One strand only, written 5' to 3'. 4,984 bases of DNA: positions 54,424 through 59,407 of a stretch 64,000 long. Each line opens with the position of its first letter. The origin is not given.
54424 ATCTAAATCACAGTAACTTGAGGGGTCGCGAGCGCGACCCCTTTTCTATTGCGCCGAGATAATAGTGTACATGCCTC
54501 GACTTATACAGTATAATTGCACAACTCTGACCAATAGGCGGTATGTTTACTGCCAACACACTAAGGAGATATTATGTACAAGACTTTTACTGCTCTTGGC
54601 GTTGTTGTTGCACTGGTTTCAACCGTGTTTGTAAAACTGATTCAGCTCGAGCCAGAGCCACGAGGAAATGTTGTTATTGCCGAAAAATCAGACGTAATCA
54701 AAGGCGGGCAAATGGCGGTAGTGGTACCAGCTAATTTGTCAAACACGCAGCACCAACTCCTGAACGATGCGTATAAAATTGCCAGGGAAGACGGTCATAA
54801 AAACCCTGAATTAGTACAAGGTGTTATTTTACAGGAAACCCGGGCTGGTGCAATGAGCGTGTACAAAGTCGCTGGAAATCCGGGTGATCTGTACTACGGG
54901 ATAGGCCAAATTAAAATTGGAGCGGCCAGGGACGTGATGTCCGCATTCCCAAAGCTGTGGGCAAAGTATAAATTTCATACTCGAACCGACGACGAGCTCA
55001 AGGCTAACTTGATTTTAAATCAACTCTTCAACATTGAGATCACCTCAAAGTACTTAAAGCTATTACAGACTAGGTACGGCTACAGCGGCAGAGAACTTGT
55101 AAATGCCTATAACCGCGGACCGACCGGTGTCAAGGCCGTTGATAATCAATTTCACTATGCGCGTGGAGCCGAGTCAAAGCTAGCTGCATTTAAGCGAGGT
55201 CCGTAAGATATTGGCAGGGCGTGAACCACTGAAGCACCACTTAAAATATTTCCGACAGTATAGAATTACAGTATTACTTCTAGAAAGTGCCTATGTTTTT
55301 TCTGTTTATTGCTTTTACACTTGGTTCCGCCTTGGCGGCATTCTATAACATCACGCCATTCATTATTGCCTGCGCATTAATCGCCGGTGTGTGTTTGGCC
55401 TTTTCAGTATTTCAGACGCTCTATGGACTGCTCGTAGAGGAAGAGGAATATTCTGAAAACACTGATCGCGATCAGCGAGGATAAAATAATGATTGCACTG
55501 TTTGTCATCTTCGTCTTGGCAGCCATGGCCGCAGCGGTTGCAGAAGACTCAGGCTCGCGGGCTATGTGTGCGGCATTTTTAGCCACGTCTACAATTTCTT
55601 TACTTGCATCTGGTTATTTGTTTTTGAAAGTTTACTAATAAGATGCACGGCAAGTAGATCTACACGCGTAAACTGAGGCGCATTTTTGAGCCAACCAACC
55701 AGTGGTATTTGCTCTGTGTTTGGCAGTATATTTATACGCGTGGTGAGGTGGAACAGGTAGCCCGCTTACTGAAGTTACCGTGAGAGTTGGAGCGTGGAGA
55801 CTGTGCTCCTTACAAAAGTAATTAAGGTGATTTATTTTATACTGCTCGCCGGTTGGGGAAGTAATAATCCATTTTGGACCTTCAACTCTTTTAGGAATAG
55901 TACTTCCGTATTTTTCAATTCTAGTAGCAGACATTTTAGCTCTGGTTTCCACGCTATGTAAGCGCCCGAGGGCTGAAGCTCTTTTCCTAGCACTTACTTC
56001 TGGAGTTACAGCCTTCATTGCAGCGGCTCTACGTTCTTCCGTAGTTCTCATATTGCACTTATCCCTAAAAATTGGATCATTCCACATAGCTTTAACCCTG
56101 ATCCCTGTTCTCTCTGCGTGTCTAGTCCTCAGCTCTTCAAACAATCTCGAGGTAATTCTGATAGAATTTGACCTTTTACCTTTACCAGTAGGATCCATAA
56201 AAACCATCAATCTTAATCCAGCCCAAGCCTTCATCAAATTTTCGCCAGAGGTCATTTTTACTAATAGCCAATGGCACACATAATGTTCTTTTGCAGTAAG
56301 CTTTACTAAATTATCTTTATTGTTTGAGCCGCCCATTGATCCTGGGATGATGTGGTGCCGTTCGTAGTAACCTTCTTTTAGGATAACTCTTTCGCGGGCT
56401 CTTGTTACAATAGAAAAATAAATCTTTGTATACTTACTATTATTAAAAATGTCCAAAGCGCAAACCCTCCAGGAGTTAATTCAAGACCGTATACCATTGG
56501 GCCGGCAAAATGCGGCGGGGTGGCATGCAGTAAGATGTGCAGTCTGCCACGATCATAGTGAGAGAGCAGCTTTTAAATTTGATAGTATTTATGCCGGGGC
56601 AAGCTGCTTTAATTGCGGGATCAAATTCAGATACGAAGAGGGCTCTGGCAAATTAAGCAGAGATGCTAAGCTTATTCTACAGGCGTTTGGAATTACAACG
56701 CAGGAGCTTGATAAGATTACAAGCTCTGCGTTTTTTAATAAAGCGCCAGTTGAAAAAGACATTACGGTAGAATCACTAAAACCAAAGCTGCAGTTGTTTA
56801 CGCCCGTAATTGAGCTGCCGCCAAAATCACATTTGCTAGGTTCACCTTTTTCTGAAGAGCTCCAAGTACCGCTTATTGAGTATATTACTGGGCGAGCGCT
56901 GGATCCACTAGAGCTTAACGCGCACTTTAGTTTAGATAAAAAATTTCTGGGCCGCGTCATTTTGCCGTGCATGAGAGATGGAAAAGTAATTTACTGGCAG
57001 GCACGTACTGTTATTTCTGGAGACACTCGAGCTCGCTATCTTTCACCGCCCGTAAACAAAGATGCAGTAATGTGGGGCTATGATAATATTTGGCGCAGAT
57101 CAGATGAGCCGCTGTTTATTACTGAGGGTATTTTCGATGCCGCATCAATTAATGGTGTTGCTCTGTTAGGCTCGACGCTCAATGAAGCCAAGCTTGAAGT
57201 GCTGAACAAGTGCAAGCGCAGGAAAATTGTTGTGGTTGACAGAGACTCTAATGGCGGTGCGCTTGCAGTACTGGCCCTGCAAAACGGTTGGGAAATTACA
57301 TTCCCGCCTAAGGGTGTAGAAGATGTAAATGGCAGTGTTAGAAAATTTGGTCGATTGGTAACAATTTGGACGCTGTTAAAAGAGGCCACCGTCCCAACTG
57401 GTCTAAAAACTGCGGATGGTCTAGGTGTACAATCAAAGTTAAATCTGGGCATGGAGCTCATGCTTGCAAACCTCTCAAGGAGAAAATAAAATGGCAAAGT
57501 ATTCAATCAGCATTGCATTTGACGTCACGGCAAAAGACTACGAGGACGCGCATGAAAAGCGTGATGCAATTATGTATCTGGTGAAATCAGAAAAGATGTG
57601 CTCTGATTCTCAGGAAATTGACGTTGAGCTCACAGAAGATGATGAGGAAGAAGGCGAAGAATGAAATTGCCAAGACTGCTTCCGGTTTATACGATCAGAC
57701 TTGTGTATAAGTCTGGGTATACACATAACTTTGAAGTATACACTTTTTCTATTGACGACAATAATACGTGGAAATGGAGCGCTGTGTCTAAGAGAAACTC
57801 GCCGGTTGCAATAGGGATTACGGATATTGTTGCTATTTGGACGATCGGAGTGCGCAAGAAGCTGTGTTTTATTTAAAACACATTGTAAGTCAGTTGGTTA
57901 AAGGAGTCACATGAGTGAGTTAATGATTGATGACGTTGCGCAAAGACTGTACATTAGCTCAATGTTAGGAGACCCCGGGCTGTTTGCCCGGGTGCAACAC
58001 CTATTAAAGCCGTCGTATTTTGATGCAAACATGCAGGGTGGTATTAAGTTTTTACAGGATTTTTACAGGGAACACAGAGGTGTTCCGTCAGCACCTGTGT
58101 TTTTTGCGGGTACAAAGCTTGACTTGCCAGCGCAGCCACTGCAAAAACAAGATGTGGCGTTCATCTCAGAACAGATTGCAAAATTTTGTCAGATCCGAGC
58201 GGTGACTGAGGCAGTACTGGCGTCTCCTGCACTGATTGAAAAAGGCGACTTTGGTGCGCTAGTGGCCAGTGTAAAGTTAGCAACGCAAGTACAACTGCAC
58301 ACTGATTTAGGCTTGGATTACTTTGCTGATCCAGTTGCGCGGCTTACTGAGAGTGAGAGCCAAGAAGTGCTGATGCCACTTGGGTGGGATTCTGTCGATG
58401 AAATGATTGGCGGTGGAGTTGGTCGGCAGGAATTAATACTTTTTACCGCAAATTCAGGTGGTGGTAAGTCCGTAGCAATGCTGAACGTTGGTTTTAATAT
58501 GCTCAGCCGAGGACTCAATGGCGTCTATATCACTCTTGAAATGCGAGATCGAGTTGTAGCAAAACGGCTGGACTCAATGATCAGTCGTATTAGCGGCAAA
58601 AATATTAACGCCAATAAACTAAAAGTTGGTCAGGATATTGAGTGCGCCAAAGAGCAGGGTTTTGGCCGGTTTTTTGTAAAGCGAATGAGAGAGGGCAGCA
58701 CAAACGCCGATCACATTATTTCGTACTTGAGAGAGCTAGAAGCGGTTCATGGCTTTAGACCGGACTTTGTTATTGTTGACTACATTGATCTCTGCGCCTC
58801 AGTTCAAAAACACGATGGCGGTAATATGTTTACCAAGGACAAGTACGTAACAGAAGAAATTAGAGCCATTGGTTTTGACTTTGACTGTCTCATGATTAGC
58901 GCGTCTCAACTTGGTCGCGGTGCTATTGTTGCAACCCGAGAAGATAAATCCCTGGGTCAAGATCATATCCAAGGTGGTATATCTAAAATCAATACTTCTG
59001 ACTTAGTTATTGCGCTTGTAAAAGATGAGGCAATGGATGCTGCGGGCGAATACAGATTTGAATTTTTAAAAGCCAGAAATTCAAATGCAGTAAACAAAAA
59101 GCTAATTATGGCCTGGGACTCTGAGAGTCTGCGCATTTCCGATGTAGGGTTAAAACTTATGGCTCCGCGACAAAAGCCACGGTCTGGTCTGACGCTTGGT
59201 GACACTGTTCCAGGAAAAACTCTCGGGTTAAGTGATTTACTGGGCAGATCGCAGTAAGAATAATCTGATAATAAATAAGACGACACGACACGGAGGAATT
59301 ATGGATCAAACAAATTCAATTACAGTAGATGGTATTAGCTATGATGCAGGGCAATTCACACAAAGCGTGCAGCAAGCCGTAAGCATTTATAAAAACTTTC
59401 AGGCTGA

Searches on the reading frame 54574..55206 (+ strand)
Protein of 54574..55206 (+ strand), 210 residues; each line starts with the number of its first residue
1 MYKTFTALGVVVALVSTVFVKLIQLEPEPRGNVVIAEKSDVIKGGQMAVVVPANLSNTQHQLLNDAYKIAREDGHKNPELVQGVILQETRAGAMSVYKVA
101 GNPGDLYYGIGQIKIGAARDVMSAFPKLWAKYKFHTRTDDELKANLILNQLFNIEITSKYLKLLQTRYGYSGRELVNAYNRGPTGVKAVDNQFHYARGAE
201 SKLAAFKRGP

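Call 50: search_protein_families(library=phrogs, max_evalue=0.001, proteins=[window:54574-55206:+])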
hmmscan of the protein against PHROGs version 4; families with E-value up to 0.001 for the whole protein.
window:54574-55206:+ (210 aa): 1 family
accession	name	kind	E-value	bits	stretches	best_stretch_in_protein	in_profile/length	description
phrog_600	-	unknown function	3.2e-05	24.8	1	47-182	19-146/178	unknown function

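Call 66: search_solved_structures(query=window:54574-55206:+, max_evalue=10)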
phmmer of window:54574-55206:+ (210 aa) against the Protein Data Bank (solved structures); distinct sequences matched with E-value up to 10: 3.
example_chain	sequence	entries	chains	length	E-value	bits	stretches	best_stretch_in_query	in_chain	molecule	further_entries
5j5v_B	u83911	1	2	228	0.17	14.7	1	130-172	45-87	tRNA nuclease CdiA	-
8zyc_B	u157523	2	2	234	0.18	14.6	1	130-172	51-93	tRNA nuclease CdiA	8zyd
5j43_F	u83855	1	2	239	0.18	14.6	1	130-172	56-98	tRNA nuclease CdiA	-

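Call 67: search_protein_families(library=phrogs, max_evalue=0.01, proteins=[window:54574-55206:+])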
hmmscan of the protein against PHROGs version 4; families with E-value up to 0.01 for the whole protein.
window:54574-55206:+ (210 aa): 1 family
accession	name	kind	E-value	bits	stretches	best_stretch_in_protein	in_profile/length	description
phrog_600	-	unknown function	3.2e-05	24.8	1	47-182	19-146/178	unknown function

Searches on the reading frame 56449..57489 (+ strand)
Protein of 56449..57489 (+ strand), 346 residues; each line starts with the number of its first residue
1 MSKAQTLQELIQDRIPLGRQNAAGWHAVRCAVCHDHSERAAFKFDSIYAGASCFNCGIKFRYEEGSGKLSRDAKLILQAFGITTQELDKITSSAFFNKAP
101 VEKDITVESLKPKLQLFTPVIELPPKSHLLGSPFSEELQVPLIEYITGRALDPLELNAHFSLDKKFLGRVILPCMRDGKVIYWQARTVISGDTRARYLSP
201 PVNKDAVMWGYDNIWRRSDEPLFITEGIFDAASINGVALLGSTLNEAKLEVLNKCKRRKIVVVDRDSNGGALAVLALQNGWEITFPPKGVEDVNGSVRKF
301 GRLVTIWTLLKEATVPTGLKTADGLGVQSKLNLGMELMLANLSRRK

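Call 50: search_protein_families(library=phrogs, max_evalue=0.001, proteins=[window:56449-57489:+])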
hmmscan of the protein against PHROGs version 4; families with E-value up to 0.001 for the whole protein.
window:56449-57489:+ (346 aa): 3 families
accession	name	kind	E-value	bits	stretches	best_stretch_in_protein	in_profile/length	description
phrog_47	-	DNA, RNA and nucleotide metabolism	9.5e-28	98.2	1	11-317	34-337/947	DNA primase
phrog_849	-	DNA, RNA and nucleotide metabolism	1.5e-05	25.2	1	192-299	213-330/435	DNA primase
phrog_6444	-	DNA, RNA and nucleotide metabolism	0.00084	19.2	0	163-276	197-322/577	DNA primase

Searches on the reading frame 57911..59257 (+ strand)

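Call 13: search_protein_families(library=phrogs, proteins=[window:57911-59257:+])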
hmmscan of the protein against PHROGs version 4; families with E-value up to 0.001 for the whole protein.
window:57911-59257:+ (448 aa): 4 families
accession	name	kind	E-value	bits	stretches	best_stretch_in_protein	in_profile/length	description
phrog_19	-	DNA, RNA and nucleotide metabolism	4.4e-65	221.7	1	4-413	157-582/621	DnaB-like replicative helicase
phrog_239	-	DNA, RNA and nucleotide metabolism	5.2e-22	79.6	1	150-411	336-598/801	DNA primase/helicase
phrog_243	-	DNA, RNA and nucleotide metabolism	1.7e-18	67.6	1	150-411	13-267/273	DnaB-like replicative helicase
phrog_3213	-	DNA, RNA and nucleotide metabolism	8.3e-05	22.5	0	139-193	187-243/509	DnaB-like replicative helicase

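Call 14: search_protein_families(library=pfam, proteins=[window:57911-59257:+])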
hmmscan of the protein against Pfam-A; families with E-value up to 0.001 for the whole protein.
window:57911-59257:+ (448 aa): 3 families
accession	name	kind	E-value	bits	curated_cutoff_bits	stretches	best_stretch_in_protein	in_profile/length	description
PF03796.21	DnaB_C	-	5.2e-15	55.9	27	1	156-405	3-249/255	DnaB-like helicase C terminal domain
PF13481.12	AAA_25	-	7.9e-06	26.1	27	1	162-300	22-160/195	AAA domain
PF06745.19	ATPase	-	3.2e-05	23.9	26.6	1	161-295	7-131/231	KaiC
